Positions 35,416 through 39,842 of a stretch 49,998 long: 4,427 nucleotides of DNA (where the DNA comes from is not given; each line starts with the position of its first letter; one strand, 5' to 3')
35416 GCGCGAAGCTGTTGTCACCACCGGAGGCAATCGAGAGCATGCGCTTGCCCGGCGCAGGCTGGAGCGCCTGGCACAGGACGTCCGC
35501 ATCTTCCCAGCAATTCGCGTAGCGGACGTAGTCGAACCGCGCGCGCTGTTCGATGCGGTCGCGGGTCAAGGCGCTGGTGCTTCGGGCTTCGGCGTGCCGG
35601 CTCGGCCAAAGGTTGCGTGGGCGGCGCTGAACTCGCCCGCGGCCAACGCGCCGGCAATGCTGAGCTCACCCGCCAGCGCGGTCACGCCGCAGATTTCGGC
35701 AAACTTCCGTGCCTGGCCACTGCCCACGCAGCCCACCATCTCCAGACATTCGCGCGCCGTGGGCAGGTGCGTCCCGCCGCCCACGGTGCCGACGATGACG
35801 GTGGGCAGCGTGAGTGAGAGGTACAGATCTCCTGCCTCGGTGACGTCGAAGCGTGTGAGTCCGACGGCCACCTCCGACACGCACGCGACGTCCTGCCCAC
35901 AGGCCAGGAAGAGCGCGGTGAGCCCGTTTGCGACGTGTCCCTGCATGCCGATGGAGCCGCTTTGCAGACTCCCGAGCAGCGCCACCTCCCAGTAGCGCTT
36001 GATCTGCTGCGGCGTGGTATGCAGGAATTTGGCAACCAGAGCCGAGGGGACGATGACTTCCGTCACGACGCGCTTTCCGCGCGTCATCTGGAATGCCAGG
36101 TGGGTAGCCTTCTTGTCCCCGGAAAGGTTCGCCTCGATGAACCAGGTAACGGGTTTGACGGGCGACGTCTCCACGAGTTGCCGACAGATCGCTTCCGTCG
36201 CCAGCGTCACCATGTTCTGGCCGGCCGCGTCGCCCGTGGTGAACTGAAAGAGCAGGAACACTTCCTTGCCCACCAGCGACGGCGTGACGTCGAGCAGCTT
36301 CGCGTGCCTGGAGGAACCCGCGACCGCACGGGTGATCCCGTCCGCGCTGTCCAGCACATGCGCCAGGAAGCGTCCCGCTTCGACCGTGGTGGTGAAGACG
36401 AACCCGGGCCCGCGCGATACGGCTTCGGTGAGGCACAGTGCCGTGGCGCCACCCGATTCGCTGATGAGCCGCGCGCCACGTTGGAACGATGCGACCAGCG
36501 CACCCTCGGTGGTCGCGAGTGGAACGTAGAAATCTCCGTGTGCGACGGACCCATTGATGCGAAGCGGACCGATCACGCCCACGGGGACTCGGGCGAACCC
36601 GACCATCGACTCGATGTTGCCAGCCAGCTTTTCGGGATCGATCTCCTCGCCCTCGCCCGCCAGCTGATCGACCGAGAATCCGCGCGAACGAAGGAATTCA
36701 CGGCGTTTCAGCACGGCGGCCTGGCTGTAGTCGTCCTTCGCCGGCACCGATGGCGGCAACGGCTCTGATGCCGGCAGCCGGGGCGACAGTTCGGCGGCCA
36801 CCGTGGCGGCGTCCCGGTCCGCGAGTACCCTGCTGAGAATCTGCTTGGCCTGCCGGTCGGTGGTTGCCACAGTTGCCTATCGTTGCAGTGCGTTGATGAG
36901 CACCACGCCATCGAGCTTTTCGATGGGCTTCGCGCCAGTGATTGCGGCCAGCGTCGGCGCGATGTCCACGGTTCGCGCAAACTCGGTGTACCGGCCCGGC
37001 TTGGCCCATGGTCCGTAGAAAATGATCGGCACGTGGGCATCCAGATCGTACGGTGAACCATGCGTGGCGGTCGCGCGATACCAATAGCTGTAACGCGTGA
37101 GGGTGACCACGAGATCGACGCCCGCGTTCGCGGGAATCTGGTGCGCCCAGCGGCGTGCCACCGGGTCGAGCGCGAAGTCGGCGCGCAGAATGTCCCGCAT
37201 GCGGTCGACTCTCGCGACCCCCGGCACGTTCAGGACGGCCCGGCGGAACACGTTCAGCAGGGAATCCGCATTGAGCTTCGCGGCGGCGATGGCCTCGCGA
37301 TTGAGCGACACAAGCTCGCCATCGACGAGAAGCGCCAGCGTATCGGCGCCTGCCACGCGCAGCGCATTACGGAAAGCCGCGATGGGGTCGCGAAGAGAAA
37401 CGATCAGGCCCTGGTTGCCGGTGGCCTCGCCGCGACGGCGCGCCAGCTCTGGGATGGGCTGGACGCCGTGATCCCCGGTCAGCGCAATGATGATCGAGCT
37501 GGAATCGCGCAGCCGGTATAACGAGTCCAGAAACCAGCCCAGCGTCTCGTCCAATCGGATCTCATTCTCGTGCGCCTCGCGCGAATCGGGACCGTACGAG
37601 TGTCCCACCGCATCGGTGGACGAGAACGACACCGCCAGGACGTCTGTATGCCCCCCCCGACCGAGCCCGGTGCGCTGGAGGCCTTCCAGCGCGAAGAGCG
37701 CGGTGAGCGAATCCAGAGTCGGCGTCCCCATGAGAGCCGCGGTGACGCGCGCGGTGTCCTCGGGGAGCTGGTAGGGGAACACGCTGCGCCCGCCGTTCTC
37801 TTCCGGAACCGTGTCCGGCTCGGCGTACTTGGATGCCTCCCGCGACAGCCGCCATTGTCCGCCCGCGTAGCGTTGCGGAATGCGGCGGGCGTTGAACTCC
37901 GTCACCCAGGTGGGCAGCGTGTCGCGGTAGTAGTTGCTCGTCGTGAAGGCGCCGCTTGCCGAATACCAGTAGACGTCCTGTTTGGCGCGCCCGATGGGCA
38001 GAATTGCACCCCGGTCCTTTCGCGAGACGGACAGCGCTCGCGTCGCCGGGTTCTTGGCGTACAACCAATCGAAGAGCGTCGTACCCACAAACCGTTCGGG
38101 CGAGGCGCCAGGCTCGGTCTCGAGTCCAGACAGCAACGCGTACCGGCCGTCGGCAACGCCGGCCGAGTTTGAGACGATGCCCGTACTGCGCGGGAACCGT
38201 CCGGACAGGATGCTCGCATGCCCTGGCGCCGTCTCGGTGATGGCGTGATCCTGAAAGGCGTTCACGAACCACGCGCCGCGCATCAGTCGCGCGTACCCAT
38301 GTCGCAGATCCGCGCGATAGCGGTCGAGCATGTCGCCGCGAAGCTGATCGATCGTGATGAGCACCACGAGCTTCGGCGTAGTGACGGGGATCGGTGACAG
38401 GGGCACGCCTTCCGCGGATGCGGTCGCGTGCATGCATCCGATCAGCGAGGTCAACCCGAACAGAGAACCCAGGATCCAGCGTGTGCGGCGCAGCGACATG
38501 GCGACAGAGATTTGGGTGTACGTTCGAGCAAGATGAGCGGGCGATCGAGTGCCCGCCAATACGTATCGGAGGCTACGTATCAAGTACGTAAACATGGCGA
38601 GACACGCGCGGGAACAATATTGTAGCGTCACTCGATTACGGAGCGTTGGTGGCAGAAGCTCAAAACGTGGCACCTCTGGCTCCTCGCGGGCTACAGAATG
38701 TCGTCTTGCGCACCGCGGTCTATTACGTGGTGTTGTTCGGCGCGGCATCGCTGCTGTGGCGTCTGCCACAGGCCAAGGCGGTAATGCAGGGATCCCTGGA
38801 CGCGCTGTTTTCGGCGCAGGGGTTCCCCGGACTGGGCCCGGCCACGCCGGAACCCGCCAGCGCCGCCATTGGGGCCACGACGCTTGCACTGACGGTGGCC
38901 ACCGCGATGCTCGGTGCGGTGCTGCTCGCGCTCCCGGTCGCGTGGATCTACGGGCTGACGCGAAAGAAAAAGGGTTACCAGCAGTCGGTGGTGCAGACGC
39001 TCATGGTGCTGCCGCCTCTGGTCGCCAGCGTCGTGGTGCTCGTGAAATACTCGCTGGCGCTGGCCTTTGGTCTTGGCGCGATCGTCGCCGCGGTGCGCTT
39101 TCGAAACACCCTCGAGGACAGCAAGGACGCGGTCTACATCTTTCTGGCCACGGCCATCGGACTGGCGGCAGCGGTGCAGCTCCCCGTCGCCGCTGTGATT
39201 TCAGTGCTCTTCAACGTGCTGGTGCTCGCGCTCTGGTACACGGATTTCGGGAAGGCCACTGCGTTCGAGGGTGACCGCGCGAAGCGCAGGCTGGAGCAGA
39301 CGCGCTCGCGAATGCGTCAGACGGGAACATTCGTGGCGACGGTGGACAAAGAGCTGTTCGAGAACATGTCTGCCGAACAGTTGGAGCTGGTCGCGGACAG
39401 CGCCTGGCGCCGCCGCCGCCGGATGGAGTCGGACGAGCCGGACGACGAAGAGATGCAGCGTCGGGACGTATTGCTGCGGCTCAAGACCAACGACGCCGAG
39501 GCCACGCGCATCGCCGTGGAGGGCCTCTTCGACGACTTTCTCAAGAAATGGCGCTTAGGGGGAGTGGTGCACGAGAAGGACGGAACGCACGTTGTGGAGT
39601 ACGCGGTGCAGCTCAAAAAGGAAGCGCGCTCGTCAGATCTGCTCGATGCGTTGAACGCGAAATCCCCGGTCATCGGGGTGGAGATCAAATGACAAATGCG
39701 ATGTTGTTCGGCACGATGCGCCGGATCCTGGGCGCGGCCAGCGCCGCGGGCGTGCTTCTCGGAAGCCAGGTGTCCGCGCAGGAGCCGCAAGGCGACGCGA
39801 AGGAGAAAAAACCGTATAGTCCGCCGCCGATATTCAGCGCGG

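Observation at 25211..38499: Two convergent, translationally coupled operons mixing isoprenoid, acyl-activating and head-group enzymes: candidate uncharacterised lipid or surface-metabolite pathway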

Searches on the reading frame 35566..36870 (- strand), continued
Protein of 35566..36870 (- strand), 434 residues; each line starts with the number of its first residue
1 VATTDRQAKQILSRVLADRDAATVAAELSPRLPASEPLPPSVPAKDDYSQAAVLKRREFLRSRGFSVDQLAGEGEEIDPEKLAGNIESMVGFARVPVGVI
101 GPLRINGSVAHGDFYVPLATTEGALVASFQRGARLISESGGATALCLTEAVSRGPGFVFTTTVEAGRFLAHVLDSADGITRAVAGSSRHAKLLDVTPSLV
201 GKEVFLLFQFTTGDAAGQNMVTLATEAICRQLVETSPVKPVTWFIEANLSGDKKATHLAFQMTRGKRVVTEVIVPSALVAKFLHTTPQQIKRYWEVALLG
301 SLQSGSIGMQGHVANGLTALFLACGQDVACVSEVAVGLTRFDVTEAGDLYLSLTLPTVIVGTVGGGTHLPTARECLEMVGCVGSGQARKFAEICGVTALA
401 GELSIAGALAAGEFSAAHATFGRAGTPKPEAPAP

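Call 105: find_homologous_proteins(query=L091:14957-16276:+, max_evalue=1e-20)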
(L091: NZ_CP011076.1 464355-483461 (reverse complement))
Query L091:14957-16276:+ (439 aa): 26 proteins with E <= 1e-20 among 8000 candidates.
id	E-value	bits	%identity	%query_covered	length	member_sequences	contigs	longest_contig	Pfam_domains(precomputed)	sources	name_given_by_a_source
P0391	3.9e-269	911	98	100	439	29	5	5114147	-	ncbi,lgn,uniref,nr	ncbi:diacylglycerol/polyprenol kinase family protein [Brevibacillus laterosporus]|uniref:Cytidylyltr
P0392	2.2e-241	819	88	100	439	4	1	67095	-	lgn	-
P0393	2.6e-64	236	35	91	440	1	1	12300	-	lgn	-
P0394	2.1e-59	220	42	67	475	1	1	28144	-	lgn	-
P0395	1.4e-58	217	36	88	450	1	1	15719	-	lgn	-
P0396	6.7e-57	212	42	61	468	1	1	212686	-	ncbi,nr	ncbi:hypothetical protein IFO70_15345 [Phormidium tenue FACHB-886]|nr:hypothetical protein [Phormidi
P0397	1.1e-55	208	43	62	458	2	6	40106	-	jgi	jgi:phytol kinase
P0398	1.6e-54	204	41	63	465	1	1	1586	-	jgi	jgi:phytol kinase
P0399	9.2e-53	198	32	83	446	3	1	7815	-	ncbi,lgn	-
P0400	2.3e-52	197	35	75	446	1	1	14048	-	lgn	-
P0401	1.3e-51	194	39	70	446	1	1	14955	-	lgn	-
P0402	2.2e-51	193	35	77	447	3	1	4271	-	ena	-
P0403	7.2e-49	185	34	84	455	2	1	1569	-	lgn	-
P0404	2.3e-48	183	36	76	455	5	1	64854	-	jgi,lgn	jgi:phytol kinase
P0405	7.3e-48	182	31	81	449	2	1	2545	-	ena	-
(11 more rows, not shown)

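Call 106: find_encoding_contigs(protein=P0396, flank=10000, max_places=1)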
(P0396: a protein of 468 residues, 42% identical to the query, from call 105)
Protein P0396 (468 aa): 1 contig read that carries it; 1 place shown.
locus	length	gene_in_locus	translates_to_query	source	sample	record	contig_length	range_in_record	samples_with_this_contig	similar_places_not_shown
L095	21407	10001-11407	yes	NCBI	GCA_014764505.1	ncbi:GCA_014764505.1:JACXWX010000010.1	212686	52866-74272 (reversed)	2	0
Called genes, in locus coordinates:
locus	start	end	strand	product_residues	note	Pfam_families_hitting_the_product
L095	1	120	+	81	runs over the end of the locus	-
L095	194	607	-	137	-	-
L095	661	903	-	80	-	-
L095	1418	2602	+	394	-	PF14306:PUA_2, PF01747:ATP-sulfurylase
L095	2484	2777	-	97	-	-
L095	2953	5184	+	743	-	PF05787:PhoX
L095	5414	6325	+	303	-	PF01040:UbiA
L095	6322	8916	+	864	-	PF01326:PPDK_N, PF27448:Rph_4th, PF00391:PEP-utilizers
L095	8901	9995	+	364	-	PF11899:DUF3419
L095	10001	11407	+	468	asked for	-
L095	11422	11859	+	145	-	PF01894:YjbQ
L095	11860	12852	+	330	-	PF00583:Acetyltransf_1 (faint), PF13508:Acetyltransf_7 (faint)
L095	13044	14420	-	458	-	PF11638:DnaA_N, PF00308:Bac_DnaA, PF01695:IstB_IS21, PF08299:Bac_DnaA_C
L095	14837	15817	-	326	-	PF00075:RNase_H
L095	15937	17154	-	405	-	PF00871:Acetate_kinase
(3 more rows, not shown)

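Call 107: find_encoding_contigs(protein=P0391, flank=10000, max_places=1)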
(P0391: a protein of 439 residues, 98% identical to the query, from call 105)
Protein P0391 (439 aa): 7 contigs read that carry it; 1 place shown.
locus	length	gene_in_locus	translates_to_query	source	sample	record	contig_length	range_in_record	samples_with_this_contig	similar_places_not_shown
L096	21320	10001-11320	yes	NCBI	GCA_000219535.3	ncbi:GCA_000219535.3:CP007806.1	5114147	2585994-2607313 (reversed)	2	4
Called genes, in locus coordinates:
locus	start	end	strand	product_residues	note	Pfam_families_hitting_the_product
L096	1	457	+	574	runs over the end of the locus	PF00664:ABC_membrane, PF00005:ABC_tran, PF02463:SMC_N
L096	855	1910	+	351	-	PF01032:FecCD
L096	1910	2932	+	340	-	PF01032:FecCD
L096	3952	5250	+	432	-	PF00368:HMG-CoA_red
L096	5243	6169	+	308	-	PF01040:UbiA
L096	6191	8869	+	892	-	PF01326:PPDK_N, PF27448:Rph_4th, PF00391:PEP-utilizers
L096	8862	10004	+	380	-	PF11899:DUF3419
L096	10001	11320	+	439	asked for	-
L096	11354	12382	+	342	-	PF00583:Acetyltransf_1, PF13508:Acetyltransf_7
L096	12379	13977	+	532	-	PF00501:AMP-binding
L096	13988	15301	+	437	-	PF00067:p450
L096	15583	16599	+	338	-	PF08220:HTH_DeoR (weak), PF08279:HTH_11, PF19187:HTH_PafC (faint), PF13280:WYL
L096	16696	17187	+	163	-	PF05163:DinB, PF12867:DinB_2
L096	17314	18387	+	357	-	PF03576:Peptidase_S58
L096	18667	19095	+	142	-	PF08327:AHSA1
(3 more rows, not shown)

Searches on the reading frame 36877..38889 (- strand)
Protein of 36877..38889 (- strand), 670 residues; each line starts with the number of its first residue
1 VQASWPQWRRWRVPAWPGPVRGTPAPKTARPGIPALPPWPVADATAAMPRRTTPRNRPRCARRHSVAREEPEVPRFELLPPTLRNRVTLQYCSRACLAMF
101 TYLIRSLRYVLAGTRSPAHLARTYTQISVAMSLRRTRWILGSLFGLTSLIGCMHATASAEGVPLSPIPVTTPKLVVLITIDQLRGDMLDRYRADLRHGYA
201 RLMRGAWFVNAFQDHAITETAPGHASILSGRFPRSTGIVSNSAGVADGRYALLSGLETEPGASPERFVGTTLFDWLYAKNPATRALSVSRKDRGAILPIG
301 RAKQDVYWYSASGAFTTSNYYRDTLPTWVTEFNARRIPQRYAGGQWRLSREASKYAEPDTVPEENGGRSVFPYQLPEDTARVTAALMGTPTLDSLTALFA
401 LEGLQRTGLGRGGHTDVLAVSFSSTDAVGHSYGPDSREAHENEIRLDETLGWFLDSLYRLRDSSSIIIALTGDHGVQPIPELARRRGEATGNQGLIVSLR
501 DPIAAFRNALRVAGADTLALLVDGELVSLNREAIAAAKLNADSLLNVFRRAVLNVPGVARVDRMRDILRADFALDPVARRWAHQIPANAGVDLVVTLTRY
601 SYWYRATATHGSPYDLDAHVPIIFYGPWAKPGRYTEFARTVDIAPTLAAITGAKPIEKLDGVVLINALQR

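Call 3: search_protein_families(library=pfam, proteins=[window:36877-38889:-], max_evalue=0.01)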
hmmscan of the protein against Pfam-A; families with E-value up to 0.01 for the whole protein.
window:36877-38889:- (670 aa): 3 families
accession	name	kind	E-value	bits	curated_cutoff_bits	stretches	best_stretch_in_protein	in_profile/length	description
PF01663.27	Phosphodiest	-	7e-25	88.8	23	1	175-481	1-226/342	Type I phosphodiesterase / nucleotide pyrophosphatase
PF00884.28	Sulfatase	-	9.9e-05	22.2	25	0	174-242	2-71/301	Sulfatase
PF04185.19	Phosphoesterase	-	0.0047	16.6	23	1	603-636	304-337/356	Phosphoesterase family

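Call 4: search_protein_families(library=ncbifam, proteins=[window:36877-38889:-], max_evalue=0.01)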
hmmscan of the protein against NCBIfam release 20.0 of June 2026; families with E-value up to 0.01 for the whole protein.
window:36877-38889:- (670 aa): 5 families
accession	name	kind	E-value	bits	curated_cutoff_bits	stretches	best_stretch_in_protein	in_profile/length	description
NF042991.1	alk_phos_PafA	equivalog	4.7e-84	282.8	650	1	165-651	30-536/554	alkaline phosphatase PafA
NF051873.1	AlkPhosPhoY32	equivalog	9e-62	209.3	1000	2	167-491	15-354/539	alkaline phosphatase PhoY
TIGR03417.1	chol_sulfatase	equivalog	6e-07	28.7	433.45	0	175-245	5-77/500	choline-sulfatase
NF010322.0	PRK13759.1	equivalog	0.001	17.7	481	0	175-245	9-80/486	arylsulfatase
NF045661.1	HdlasePehA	equivalog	0.0021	16.7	900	0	173-245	3-76/506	phosphoric/sulfuric ester hydrolase PehA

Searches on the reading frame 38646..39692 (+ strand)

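Call 8: search_protein_families(library=pfam, proteins=[window:38646-39692:+], max_evalue=1)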
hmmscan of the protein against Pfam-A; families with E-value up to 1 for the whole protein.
window:38646-39692:+ (348 aa): 4 families
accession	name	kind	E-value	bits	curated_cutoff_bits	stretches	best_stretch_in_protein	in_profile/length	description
PF16316.10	DUF4956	-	1.9e-12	47.7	30.6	1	108-238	15-145/169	Domain of unknown function (DUF4956)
PF19978.4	Inovirus_G7P_2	-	0.23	11.7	27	1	131-151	13-33/33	Tail virion protein G7P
PF02308.21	MgtC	-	0.36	11.6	31.4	1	94-196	3-114/121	MgtC family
PF01757.29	Acyl_transf_3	-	0.49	9.8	31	1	93-194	133-249/326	Acyltransferase domain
